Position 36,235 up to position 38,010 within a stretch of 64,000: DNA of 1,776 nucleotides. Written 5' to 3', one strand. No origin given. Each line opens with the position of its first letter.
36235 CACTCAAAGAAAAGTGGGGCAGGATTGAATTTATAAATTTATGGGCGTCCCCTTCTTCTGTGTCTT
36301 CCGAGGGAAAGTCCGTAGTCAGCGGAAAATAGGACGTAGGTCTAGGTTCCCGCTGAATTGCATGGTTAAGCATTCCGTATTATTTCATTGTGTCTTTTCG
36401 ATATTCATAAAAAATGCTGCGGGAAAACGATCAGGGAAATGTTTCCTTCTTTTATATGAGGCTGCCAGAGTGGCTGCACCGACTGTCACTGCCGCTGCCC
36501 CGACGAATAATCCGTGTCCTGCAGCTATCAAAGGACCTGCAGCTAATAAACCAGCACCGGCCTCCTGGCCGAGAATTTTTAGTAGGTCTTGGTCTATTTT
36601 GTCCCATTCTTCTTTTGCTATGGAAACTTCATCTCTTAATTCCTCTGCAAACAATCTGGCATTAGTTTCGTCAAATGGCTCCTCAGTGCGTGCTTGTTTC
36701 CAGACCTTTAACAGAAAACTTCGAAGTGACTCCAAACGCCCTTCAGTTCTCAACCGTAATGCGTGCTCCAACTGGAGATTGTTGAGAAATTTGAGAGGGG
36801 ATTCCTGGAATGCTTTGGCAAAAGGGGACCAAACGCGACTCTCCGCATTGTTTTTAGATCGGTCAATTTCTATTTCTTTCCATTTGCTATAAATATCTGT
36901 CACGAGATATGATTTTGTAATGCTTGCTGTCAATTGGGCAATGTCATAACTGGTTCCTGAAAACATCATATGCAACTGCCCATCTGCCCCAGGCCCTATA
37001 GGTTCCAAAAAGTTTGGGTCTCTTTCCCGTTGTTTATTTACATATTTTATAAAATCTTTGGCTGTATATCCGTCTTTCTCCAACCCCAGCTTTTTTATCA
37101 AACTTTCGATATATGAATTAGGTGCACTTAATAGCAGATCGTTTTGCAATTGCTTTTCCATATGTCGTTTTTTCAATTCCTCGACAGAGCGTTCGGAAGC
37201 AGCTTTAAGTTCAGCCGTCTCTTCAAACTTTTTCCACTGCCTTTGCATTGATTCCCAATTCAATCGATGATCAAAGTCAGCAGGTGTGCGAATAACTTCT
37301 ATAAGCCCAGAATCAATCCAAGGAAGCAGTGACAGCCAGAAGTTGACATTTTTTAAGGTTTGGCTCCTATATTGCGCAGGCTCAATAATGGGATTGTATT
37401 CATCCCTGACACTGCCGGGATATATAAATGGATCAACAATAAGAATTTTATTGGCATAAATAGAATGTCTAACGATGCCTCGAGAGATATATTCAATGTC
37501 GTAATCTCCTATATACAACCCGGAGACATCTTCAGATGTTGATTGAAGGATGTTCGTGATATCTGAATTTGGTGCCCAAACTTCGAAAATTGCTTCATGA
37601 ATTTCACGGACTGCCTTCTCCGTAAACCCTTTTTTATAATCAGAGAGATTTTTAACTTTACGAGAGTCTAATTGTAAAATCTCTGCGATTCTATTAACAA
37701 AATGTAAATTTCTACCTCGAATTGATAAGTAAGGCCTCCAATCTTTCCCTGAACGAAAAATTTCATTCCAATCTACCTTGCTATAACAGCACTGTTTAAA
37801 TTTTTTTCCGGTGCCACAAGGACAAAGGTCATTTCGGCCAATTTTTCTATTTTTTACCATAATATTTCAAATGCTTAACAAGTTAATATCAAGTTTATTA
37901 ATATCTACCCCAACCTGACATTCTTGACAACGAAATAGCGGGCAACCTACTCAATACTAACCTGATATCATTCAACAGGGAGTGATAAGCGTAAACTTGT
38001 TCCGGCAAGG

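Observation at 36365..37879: Low-GC single-gene islet: SEC-C motif/TM protein framed by a perfect 10-bp inverted repeat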

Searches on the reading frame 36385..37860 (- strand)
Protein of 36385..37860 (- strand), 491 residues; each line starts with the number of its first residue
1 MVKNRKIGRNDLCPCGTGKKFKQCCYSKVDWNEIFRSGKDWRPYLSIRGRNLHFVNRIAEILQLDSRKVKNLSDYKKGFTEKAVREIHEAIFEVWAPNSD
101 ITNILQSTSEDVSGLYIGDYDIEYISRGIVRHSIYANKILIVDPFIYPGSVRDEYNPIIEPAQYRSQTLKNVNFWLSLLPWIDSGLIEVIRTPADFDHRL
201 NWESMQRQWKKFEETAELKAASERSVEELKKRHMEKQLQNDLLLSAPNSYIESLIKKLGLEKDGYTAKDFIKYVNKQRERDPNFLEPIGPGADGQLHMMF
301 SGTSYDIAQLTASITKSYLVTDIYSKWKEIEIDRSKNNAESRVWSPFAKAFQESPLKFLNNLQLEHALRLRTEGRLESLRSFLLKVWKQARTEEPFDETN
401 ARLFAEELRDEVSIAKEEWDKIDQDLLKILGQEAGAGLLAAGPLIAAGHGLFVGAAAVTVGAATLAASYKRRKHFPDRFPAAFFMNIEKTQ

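Call 4: search_protein_families(library=pfam, proteins=[window:36385-37860:-], max_evalue=1)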
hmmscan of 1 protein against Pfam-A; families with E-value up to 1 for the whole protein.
window:36385-37860:- (491 aa): 1 family
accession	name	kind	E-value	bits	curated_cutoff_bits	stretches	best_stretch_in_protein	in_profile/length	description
PF02810.21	SEC-C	-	9.2e-09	35.4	20.4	1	9-26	1-18/19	SEC-C motif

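Call 5: search_protein_families(library=padloc, proteins=[window:36385-37860:-], max_evalue=1)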
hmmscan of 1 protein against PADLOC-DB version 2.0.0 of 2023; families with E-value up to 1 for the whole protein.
window:36385-37860:- (491 aa): 6 families
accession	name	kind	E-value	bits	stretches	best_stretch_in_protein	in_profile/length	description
PDLC04917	PDC-S12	-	2.4e-06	25.6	1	2-26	193-217/218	-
PDLC00833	E1-E2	-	2.7e-06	25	1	2-30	167-195/222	E1-E2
PDLC00872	E2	-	4.9e-05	20.9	1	2-29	163-190/216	E2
PDLC00865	E2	-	9.3e-05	19.9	1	2-30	165-193/219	E2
PDLC01733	Csm5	-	0.0092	13.9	1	57-162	136-244/369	Csm5gr7_1_CAS-III-A-III-D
PDLC00871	E2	-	0.04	11.6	1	2-27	166-190/241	E2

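Call 6: search_protein_families(library=ncbifam, proteins=[window:36385-37860:-], max_evalue=1)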
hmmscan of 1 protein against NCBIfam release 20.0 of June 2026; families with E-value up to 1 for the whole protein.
window:36385-37860:- (491 aa): 8 families
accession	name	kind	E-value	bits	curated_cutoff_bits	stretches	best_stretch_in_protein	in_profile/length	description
NF004088.0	PRK05590.1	equivalog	4.3e-08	33.7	140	1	2-26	140-164/166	hypothetical protein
NF007704.0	PRK10396.1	equivalog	4.6e-06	26.7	149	1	3-25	197-219/221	hypothetical protein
NF002449.0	PRK01617.1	equivalog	1.3e-05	25.6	141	1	5-25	132-152/154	hypothetical protein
NF001213.0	PRK00183.1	equivalog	2.7e-05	24.3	158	1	6-28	133-155/157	hypothetical protein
NF002592.0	PRK02250.1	equivalog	5.1e-05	23.4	158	1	2-25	143-166/167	hypothetical protein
TIGR04102.1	SWIM_PBPRA1643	hypoth_equivalog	0.0003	21.2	68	1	5-25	87-107/108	PBPRA1643 family SWIM/SEC-C metal-binding motif protein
NF008970.0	PRK12318.1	equivalog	0.0013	18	267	1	7-82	1-77/291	methionyl aminopeptidase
NF002486.0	PRK01752.1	equivalog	0.56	10.1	120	0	12-25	140-153/157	YchJ family protein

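Call 8: find_homologous_proteins(query=window:36385-37860:-)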
Query window:36385-37860:- (491 aa): 467 proteins with E <= 0.001 among 8000 candidates; the best 120 are listed.
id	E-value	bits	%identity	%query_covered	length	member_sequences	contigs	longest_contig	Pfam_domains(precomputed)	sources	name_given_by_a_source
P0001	0.0e+0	1030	90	100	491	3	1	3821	PF02810.22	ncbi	-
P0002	2.4e-298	1008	88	100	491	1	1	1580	PF02810.22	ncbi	-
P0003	4.2e-296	1001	89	100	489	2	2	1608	PF02810.22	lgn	-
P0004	5.2e-296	1000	89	100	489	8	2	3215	PF02810.22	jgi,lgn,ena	-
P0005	5.1e-293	990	86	100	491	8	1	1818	PF02810.22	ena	-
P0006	1.1e-292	989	88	100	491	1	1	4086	PF02810.22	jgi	-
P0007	2.2e-292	988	87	100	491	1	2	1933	PF02810.22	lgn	-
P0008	1.5e-291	986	87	100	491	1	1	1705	PF02810.22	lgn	-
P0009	5.6e-291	984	86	100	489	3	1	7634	PF02810.22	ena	-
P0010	8.2e-290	980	86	100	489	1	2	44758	PF02810.22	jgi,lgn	jgi:AraC-like DNA-binding protein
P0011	9.6e-285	963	86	100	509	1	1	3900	PF02810.22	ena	-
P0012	1.8e-280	949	84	100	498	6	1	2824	PF02810.22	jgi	jgi:hypothetical protein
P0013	1.3e-278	943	84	100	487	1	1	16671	PF02810.22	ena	-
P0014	2.8e-273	925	81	100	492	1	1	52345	PF02810.22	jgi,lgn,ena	-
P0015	3.4e-273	925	82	99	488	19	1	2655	PF02810.22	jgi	jgi:AraC-like DNA-binding protein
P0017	4.8e-269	911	80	100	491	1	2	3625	PF02810.22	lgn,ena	-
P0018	1.0e-267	907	81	100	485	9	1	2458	PF02810.22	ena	-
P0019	1.3e-266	903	81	100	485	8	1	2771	PF02810.22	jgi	-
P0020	6.0e-260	881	78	100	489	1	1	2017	PF02810.22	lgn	-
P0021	2.7e-257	873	76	100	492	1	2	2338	PF02810.22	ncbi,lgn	-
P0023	3.9e-249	846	73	99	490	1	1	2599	PF02810.22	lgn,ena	-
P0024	4.3e-243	826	73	99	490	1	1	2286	PF02810.22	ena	-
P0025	1.0e-233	795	70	99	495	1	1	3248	PF02810.22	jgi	jgi:AraC-like DNA-binding protein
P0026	8.9e-231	785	68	98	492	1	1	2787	PF02810.22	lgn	-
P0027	5.6e-230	783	68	99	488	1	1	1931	PF02810.22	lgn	-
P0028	2.4e-228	777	67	100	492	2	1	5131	PF02810.22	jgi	jgi:AraC-like DNA-binding protein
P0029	1.6e-226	771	67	99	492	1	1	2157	PF02810.22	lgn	-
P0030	4.1e-222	757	87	77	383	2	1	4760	PF02810.22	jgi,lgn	jgi:hypothetical protein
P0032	1.2e-218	745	66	98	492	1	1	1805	PF02810.22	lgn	-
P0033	1.2e-214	732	64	100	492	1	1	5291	PF02810.22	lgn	-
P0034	1.8e-214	731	64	99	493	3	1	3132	PF02810.22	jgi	-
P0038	1.5e-210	718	63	100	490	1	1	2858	PF02810.22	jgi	jgi:hypothetical protein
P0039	4.4e-210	717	63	99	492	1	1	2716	PF02810.22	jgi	jgi:hypothetical protein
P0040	1.5e-208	712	62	99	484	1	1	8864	PF02810.22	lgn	-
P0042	8.7e-207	706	61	99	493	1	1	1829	PF02810.22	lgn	-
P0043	1.1e-204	699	62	98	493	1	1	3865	PF02810.22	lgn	-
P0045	7.5e-204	696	61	99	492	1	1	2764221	PF02810.22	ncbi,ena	-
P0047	1.0e-202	693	61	99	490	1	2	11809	PF02810.22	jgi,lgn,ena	-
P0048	1.3e-202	692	62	97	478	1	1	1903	PF02810.22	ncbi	-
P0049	1.4e-201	689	61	98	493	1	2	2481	PF02810.22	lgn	-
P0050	1.5e-201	689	60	99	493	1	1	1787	PF02810.22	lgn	-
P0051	9.7e-201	686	60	99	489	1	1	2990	PF02810.22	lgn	-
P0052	3.2e-200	684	61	99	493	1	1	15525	PF02810.22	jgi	jgi:hypothetical protein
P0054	7.4e-200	683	60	98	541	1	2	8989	PF02810.22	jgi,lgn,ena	-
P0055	1.6e-199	682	60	100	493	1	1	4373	PF02810.22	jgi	jgi:AraC-like DNA-binding protein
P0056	2.3e-199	682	60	100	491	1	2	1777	PF02810.22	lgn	-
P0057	4.3e-199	681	61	98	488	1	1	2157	PF02810.22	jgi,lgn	-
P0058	7.7e-199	680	60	99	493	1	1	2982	PF02810.22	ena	-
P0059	2.3e-198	678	61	98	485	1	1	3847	PF02810.22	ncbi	-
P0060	4.1e-198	677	61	99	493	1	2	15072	PF02810.22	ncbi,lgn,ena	-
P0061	4.5e-198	677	60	98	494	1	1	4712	PF02810.22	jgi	jgi:hypothetical protein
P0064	5.2e-196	671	84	70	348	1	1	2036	PF02810.22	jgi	-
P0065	6.5e-196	670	60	99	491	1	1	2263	PF02810.22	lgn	-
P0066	1.7e-195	669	59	99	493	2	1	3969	PF02810.22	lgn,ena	-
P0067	5.0e-195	667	61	98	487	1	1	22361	PF02810.22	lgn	-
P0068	6.7e-195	667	59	99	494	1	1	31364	PF02810.22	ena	-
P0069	2.0e-194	665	61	99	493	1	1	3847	PF02810.22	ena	-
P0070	3.1e-194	665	59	99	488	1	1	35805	PF02810.22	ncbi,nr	ncbi:SEC-C domain-containing protein [bacterium]|nr:SEC-C domain-containing protein [bacterium]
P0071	5.2e-194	664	59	100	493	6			PF02810.22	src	-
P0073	1.5e-193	662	60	99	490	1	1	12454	PF02810.22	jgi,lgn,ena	-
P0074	1.8e-193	662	58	100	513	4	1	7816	PF02810.22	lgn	-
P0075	4.8e-193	661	59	99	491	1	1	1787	PF02810.22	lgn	-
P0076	6.6e-193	660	60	98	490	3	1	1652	PF02810.22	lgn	-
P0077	7.7e-193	660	59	98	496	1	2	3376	PF02810.22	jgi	jgi:hypothetical protein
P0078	8.2e-193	660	58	99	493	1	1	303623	PF02810.22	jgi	jgi:SEC-C motif-containing protein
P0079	1.1e-192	660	60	98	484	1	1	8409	PF02810.22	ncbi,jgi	-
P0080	1.1e-192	660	59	100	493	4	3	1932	PF02810.22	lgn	-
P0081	1.3e-192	659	58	100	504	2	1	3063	PF02810.22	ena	-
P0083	2.0e-192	659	58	100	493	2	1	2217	PF02810.22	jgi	jgi:hypothetical protein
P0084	2.5e-192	658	59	98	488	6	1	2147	PF02810.22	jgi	-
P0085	8.6e-192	657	60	98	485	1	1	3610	PF02810.22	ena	-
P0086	9.3e-192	656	58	100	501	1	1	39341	PF02810.22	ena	-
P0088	1.0e-191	656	58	99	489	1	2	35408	PF02810.22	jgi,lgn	-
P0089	1.6e-191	656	58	100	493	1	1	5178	PF02810.22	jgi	jgi:AraC-like DNA-binding protein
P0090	1.9e-191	655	59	99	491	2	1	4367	PF02810.22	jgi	jgi:AraC-like DNA-binding protein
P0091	2.1e-191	655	58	100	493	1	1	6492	PF02810.22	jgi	jgi:AraC-like DNA-binding protein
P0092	2.9e-191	655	60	98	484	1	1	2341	PF02810.22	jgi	-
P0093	3.2e-191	655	58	100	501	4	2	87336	PF02810.22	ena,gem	-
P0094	3.8e-191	654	59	100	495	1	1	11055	PF02810.22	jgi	jgi:SEC-C motif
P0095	4.4e-191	654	58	100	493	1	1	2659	PF02810.22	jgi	jgi:AraC-like DNA-binding protein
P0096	5.6e-191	654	59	99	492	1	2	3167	PF02810.22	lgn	-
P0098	1.5e-190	652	58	99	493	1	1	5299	PF02810.22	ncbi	-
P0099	2.3e-190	652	60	98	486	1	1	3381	PF02810.22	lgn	-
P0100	3.4e-190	651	58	100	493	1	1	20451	PF02810.22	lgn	-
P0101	1.1e-189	650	59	99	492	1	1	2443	PF02810.22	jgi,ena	-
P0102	1.8e-189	649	58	100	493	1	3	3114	PF02810.22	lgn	-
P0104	3.8e-189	648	59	99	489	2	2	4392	PF02810.22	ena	-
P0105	5.2e-189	647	59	100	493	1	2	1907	PF02810.22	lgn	-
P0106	6.0e-189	647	59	98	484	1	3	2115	PF02810.22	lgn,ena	-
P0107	9.4e-189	647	57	100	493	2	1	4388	PF02810.22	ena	-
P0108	1.4e-188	646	58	99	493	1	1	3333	PF02810.22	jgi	jgi:hypothetical protein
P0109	1.5e-188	646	59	99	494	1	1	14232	PF02810.22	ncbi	-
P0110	1.8e-188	646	57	99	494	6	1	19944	PF02810.22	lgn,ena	-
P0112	3.1e-188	645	57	100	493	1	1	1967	PF02810.22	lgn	-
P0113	3.3e-188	645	56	100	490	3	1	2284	PF02810.22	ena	-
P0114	6.0e-188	644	57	99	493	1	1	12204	PF02810.22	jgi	jgi:SEC-C motif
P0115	8.8e-188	643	58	99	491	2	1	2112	PF02810.22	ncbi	-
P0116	1.3e-187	643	58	99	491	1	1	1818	PF02810.22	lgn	-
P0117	1.6e-187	643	59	98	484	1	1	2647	PF02810.22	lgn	-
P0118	1.8e-187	642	57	100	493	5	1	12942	PF02810.22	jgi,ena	-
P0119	3.7e-187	641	60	98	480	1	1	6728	PF02810.22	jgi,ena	-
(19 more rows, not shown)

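Call 11: find_encoding_contigs(protein=P0010, flank=6000, max_places=3)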
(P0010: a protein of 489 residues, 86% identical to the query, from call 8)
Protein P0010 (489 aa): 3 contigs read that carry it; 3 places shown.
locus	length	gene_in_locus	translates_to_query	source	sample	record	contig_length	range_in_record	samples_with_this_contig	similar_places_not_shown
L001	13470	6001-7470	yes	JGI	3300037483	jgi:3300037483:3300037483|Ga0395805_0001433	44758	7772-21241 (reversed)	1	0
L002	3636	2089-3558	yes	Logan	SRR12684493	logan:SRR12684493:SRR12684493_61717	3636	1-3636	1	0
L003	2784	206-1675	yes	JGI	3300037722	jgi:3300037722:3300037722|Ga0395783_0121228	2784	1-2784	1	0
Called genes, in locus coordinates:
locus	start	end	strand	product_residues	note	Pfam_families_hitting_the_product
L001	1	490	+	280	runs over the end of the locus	PF01869:BcrAD_BadFG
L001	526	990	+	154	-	PF13527:Acetyltransf_9 (weak), PF00583:Acetyltransf_1, PF13673:Acetyltransf_10 (weak), PF13508:Acetyltransf_7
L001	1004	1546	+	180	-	PF00583:Acetyltransf_1, PF13673:Acetyltransf_10 (weak), PF13508:Acetyltransf_7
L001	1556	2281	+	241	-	PF00106:adh_short, PF23441:SDR (faint), PF13460:NAD_binding_10 (weak), PF13561:adh_short_C2, PF08659:KR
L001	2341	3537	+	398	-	PF02771:Acyl-CoA_dh_N, PF02770:Acyl-CoA_dh_M, PF00441:Acyl-CoA_dh_1, PF08028:Acyl-CoA_dh_2 (faint)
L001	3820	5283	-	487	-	PF13495:Phage_int_SAM_4, PF00589:Phage_integrase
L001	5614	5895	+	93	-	-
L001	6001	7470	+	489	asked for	PF02810:SEC-C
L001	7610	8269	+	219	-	PF01323:DSBA, PF13743:Thioredoxin_5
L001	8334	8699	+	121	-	-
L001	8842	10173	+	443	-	PF10011:DUF2254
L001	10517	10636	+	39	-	PF11342:DUF3144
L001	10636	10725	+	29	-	-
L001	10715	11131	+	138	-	PF02604:PhdYeFM_antitox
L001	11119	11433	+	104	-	PF05016:ParE_toxin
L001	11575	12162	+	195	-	PF01339:CheB_methylest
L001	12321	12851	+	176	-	PF09912:DUF2141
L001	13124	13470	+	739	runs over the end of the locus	PF00141:peroxidase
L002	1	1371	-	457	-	?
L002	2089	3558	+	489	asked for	PF02810:SEC-C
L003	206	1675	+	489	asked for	PF02810:SEC-C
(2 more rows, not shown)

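Call 12: find_encoding_contigs(protein=P0014, flank=6000, max_places=3)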
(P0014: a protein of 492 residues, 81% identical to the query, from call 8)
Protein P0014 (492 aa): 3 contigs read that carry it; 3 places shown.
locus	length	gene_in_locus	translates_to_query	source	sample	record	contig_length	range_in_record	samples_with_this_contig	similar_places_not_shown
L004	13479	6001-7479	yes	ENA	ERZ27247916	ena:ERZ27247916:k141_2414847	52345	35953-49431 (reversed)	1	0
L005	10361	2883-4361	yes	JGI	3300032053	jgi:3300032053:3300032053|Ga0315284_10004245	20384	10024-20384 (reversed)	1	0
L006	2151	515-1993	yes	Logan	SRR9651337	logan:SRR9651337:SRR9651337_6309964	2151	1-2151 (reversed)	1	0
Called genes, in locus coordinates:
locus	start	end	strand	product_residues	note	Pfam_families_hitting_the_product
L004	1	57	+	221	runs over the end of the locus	PF13489:Methyltransf_23, PF13847:Methyltransf_31, PF08241:Methyltransf_11, PF08242:Methyltransf_12, PF13649:Methyltransf_25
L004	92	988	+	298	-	PF00149:Metallophos, PF12850:Metallophos_2 (weak)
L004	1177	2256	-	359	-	-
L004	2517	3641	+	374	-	PF06379:RhaT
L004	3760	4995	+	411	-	PF01208:URO-D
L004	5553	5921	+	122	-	-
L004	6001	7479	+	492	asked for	PF02810:SEC-C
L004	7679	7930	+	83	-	-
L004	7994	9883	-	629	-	-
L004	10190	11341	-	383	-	PF13432:TPR_16 (weak), PF14559:TPR_19 (weak), PF12895:ANAPC3, PF13371:TPR_9 (weak), PF14559:TPR_19, PF21545:T7SS_EccA1_N (weak), PF13432:TPR_16 (weak), PF13432:TPR_16, +18 more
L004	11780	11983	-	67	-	PF00313:CSD, PF08206:OB_RNB (weak)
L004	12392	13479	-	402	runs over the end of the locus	PF16392:DUF5001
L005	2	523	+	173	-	?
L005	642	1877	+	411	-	PF01208:URO-D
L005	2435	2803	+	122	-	-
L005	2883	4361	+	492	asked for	PF02810:SEC-C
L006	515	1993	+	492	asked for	PF02810:SEC-C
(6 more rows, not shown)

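Call 13: find_encoding_contigs(protein=P0045, flank=6000, max_places=3)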
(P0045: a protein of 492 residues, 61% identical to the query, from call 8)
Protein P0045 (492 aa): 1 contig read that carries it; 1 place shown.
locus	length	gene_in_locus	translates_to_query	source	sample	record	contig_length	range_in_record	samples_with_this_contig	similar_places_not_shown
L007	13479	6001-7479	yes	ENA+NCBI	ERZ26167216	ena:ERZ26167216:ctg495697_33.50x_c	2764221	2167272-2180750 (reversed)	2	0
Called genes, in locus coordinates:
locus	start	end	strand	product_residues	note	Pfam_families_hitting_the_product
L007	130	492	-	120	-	-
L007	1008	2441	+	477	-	PF12161:HsdM_N (weak), PF02384:N6_Mtase, PF01170:UPF0020 (weak), PF20473:MmeI_Mtase (weak), PF07669:Eco57I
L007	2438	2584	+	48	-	-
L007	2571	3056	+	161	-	PF01420:Methylase_S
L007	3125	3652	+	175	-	PF01420:Methylase_S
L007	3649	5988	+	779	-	PF04313:HSDR_N (faint), PF13588:HSDR_N_2 (weak), PF00270:DEAD (weak), PF04851:ResIII, PF18766:SWI2_SNF2, PF00271:Helicase_C (weak), PF08463:EcoEI_R_C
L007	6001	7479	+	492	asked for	PF02810:SEC-C (weak)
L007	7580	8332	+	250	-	PF01844:HNH (weak)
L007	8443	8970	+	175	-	-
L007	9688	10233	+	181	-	PF10634:Iron_transport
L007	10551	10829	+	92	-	-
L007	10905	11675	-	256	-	PF05359:DUF748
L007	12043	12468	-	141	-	PF01152:Bac_globin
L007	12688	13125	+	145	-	-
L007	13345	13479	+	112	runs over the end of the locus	PF10077:DUF2314 (weak)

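Call 14: search_protein_representatives(protein=window:36385-37860:-)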
Query: 491 residues. Proteins with E-value up to 0.001 (for the whole library): 799; up to 1e-10: 514; up to 1e-30: 244. The best 150 are listed.
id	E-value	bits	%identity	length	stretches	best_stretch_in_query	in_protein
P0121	1.6e-184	630.9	55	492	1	1-489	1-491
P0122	9.6e-164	562.4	51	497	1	3-488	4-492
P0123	1.2e-159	548.9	52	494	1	5-489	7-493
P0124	3.1e-146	504.7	49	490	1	3-486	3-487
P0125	1.4e-142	492.6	64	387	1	154-488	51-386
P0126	5.7e-141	487.3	47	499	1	5-488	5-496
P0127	5.7e-136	470.8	46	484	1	6-487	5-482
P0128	4.7e-126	438.1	64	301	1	2-299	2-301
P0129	1.6e-124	433.0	43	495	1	6-489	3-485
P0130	9.7e-120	417.3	44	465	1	29-489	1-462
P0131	2.7e-115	402.6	42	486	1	6-487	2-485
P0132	3.1e-110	386.0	40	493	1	4-489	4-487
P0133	2.1e-109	383.2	54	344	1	41-372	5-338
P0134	4.3e-109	382.2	39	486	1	7-488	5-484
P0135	2.1e-107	376.6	40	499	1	3-488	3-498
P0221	2.6e-61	224.6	30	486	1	2-489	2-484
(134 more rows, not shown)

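Call 15: find_related_loci(query=window:36385-37860:-, collection=genome_contigs, flank=10000)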
Query window:36385-37860:- (491 aa) in genome_contigs; peptide patterns used: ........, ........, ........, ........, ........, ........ (x = any residue, [..] = any of these).
41 stretches matched a pattern; 11 encode a relative of the query (tblastn E <= 1e-3); 11 distinct loci.
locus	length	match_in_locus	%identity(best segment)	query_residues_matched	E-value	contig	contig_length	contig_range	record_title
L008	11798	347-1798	83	1-490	0e+0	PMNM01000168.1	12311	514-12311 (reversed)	MAG: Syntrophaceae bacterium isolate fen_1087 73.20100900_E3D.6_contig_36444, whole genome shotgun sequence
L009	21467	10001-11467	59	1-488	0e+0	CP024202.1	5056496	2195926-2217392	Methylomicrobium sp. wino1 chromosome, complete genome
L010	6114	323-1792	61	1-489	0e+0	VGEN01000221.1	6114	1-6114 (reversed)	MAG: Alphaproteobacteria bacterium isolate K_Offshore_80m_m2_107 K_Offshore_80m_m2_107_Ga0194132_10023336, whole genome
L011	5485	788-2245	60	1-488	0e+0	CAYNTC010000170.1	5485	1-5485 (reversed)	MAG TPA_asm: uncultured Pirellulales bacterium isolate binchicken_co34_499 genome assembly, contig: NODE_27016_length_54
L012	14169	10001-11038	87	144-489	0e+0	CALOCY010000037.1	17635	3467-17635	MAG: uncultured Prolixibacteraceae bacterium isolate LOGT_bin.0112 genome assembly, contig: contig_38963, whole genome s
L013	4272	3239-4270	52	6-345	9e-124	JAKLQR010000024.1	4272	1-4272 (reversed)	MAG: Thermodesulfovibrionales bacterium isolate bin S2.74 k141_43530, whole genome shotgun sequence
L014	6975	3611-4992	44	1-489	3e-102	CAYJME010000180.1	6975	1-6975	MAG TPA_asm: uncultured candidatus Brocadiaceae bacterium isolate ERP124720_co1_148 genome assembly, contig: NODE_12084_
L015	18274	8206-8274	78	6-28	3e-9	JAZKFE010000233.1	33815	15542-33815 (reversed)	MAG: Planctomycetota bacterium isolate DC_HB_02_SPN181219-bin062_1 DCHB02SPN_B062_1_000000000233, whole genome shotgun s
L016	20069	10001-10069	74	7-29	6e-9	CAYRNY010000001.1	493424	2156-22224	MAG TPA_asm: uncultured Anaerolineaceae bacterium isolate SRP141376_co2_369 genome assembly, contig: NODE_5_length_49342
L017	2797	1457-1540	61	1-28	1e-8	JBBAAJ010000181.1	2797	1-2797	MAG: Candidatus Peribacteraceae bacterium isolate SO_2017_GW3_39 scaffold_17127_c1_OW296A_2017, whole genome shotgun seq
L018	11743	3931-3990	85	7-26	7e-9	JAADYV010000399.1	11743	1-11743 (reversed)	MAG: Chloroflexi bacterium isolate TC_15 k99_1799033, whole genome shotgun sequence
